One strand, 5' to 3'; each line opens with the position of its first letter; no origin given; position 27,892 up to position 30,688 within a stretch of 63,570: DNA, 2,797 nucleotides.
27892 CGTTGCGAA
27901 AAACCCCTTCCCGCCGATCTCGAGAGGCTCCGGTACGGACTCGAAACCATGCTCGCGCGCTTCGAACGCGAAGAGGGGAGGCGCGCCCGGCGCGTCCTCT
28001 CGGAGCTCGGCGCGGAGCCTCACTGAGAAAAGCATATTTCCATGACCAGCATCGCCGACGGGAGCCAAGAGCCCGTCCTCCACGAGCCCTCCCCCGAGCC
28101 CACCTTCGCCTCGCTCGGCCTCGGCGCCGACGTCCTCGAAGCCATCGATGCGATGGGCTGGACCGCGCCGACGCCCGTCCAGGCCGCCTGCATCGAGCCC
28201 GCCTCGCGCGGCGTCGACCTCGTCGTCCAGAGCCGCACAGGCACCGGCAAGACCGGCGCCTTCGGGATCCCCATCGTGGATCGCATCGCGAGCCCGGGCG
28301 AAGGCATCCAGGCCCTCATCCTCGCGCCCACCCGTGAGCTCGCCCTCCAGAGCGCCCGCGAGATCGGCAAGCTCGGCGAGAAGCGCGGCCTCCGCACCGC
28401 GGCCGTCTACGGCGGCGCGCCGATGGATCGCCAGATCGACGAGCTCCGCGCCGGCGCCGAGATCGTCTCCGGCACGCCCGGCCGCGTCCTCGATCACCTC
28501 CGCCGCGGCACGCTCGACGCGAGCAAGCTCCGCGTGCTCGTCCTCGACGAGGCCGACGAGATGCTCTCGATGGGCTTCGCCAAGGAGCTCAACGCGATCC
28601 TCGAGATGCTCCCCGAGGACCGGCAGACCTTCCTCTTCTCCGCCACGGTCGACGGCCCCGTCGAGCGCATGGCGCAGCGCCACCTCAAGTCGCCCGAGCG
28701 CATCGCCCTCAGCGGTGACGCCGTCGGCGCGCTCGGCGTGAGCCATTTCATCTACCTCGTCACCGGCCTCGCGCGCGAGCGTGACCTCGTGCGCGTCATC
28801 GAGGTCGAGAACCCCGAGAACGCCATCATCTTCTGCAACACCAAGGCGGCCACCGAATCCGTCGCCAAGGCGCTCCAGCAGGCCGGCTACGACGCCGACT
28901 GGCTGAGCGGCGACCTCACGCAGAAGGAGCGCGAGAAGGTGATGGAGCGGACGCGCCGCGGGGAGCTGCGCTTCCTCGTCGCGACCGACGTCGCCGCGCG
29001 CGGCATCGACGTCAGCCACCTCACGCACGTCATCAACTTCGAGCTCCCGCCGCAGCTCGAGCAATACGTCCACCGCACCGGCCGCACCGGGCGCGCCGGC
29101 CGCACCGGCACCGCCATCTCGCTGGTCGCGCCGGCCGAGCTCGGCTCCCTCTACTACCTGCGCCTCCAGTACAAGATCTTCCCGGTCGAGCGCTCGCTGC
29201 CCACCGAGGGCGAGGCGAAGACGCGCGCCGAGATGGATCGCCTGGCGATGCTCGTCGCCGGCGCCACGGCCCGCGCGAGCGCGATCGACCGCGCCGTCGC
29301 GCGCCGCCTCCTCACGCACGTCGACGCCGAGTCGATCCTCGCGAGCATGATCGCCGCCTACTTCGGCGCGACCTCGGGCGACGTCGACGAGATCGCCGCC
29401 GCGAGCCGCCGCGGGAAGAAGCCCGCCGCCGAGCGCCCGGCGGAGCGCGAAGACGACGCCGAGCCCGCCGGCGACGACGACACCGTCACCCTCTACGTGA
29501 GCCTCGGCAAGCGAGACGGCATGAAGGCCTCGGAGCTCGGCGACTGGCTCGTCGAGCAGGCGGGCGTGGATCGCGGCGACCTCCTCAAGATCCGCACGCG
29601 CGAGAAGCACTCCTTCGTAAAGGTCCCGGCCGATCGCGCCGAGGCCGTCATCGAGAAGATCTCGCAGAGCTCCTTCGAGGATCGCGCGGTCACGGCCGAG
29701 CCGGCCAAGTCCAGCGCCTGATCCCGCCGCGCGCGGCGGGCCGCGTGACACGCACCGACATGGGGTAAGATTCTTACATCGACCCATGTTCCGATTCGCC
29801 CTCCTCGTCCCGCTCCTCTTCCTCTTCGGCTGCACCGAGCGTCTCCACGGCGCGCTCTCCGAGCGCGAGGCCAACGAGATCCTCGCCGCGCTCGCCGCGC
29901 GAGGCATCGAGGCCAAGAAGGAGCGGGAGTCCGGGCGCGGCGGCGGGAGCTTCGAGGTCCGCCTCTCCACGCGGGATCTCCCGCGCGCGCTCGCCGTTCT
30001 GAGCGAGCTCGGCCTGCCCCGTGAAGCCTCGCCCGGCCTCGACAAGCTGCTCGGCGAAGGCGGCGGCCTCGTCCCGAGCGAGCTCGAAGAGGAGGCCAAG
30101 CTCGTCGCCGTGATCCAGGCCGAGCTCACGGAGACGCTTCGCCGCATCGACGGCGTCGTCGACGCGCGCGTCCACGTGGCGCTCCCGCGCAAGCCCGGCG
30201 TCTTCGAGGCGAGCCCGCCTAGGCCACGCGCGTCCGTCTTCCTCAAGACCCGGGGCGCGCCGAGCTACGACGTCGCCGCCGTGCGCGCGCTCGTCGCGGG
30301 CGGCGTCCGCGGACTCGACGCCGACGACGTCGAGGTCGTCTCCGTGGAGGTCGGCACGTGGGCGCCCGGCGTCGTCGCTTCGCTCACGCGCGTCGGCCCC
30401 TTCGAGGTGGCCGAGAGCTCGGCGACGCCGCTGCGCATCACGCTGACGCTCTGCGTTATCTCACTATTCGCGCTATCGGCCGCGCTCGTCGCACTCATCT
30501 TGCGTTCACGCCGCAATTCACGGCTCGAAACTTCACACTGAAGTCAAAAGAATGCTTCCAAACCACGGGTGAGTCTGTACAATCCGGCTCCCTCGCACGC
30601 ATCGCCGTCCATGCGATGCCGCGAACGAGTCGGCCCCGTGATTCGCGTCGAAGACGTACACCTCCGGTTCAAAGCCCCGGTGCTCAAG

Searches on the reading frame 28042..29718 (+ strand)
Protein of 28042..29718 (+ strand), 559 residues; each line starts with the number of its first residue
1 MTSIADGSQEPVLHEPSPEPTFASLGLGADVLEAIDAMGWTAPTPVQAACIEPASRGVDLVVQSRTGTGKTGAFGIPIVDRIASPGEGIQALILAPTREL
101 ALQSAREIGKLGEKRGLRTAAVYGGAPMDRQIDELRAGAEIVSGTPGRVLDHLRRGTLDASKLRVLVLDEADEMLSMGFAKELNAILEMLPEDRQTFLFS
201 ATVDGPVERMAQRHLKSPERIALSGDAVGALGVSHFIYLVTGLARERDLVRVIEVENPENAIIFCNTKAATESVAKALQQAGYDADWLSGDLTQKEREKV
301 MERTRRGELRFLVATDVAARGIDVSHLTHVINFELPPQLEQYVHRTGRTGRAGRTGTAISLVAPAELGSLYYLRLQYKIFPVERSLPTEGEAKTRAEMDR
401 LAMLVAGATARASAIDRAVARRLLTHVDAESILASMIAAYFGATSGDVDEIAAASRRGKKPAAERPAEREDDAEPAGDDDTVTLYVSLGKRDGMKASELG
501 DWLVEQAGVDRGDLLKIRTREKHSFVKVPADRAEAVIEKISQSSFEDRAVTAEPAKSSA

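Call 27: search_protein_families(library=pfam, proteins=[window:28042-29718:+], max_evalue=0.001)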
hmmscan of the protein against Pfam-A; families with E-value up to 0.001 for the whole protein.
window:28042-29718:+ (559 aa): 4 families
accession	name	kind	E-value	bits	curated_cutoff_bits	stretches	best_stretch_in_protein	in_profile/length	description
PF00270.35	DEAD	-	6.1e-47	159.9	26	1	44-208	1-165/167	DEAD/DEAH box helicase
PF00271.37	Helicase_C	-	2.7e-32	111.7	23.5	1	248-353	5-110/110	Helicase conserved C-terminal domain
PF03880.21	DbpA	-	8.9e-15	54.9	25.6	1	483-553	1-71/72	DbpA RNA binding domain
PF04851.21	ResIII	-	6.8e-05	23.3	22.5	1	59-203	25-162/164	Type III restriction enzyme, res subunit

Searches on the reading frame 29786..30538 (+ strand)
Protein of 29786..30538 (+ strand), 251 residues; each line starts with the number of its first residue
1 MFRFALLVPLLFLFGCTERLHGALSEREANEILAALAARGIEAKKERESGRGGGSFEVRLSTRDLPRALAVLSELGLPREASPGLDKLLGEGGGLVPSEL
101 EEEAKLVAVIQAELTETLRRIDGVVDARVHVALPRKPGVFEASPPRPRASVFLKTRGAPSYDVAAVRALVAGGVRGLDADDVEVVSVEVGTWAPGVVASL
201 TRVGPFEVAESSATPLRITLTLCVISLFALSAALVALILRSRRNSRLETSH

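Call 5: search_protein_families(library=pfam, proteins=[window:29786-30538:+], max_evalue=0.01)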
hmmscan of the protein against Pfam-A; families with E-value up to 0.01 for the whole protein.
window:29786-30538:+ (251 aa): 1 family
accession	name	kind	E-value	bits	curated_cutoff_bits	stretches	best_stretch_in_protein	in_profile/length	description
PF01514.23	YscJ_FliF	-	1.5e-23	84.1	24.4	1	20-186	9-171/179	Secretory protein of YscJ/FliF family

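Call 6: search_protein_families(library=ncbifam, proteins=[window:29786-30538:+], max_evalue=0.01)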
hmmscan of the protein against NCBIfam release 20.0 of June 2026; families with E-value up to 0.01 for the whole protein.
window:29786-30538:+ (251 aa): 4 families
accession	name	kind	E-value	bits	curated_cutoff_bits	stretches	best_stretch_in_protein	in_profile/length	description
TIGR02544.1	III_secr_YscJ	equivalog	7.4e-40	136.7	161.95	1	4-189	5-188/193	type III secretion system inner membrane ring lipoprotein SctJ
NF011875.1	PRK15348.1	equivalog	9.5e-11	41.8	260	1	5-178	8-176/249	EscJ/YscJ/HrcJ family type III secretion inner membrane ring protein SsaJ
NF011852.0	PRK15324.1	equivalog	9e-10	38.4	261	1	11-185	13-186/252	EscJ/YscJ/HrcJ family type III secretion inner membrane ring protein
TIGR00206.1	fliF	equivalog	4.9e-09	35.7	129.75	1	98-186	124-214/555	flagellar basal-body MS-ring/collar protein FliF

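Call 61: find_related_loci(query=A2, collection=metagenome_contigs, flank=7000)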
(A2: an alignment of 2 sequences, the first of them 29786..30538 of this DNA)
Query A2 (251 aa) in metagenome_contigs; peptide patterns used: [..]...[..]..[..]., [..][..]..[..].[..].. (x = any residue, [..] = any of these).
310 stretches matched a pattern; 13 encode a relative of the query (tblastn E <= 1e-3); 13 distinct loci.
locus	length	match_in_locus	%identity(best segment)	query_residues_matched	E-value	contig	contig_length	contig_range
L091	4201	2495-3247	99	1-251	2e-159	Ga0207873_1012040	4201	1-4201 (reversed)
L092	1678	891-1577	30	11-242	6e-28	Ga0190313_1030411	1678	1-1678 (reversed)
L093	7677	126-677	39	1-185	3e-27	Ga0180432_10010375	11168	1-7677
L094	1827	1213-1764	39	1-185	2e-27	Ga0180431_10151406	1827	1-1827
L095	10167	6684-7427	32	2-242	1e-26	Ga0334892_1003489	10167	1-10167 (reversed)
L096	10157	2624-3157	36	6-185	1e-25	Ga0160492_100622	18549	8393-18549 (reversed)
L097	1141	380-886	38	15-185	2e-22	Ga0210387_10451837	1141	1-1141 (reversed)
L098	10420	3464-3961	34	15-184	1e-21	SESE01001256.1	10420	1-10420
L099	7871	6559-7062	37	15-184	6e-21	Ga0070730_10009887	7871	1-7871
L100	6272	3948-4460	37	15-187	3e-20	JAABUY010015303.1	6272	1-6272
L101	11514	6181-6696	34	15-189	6e-19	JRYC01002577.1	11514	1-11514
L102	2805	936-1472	37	15-185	2e-16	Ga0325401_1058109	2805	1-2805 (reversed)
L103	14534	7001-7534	37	6-185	6e-24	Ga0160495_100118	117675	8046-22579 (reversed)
